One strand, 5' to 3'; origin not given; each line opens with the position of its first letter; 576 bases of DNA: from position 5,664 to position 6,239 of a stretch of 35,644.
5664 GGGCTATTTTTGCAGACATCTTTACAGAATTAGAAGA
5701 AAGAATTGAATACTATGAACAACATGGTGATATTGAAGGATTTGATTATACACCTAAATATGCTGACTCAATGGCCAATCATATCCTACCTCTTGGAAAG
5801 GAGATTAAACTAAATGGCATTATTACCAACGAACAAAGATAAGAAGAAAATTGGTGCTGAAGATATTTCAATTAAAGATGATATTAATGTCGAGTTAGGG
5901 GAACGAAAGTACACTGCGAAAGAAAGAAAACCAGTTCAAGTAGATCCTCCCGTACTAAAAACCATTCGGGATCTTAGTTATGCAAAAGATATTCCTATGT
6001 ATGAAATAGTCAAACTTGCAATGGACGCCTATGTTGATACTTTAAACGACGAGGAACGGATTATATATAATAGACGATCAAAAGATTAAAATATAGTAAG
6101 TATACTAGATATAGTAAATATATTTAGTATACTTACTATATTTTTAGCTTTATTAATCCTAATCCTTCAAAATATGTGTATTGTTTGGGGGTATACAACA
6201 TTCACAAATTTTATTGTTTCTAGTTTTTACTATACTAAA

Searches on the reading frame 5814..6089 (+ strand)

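Call 36: search_protein_families(library=ncbifam, proteins=[window:5814-6089:+], max_evalue=0.00001)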
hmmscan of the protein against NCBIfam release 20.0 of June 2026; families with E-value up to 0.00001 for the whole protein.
window:5814-6089:+ (91 aa): 1 family
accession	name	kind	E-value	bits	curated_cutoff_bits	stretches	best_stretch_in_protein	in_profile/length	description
NF041284.1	PrgO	equivalog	1.2e-37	128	100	1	1-91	1-90/90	DNA segregation protein PrgO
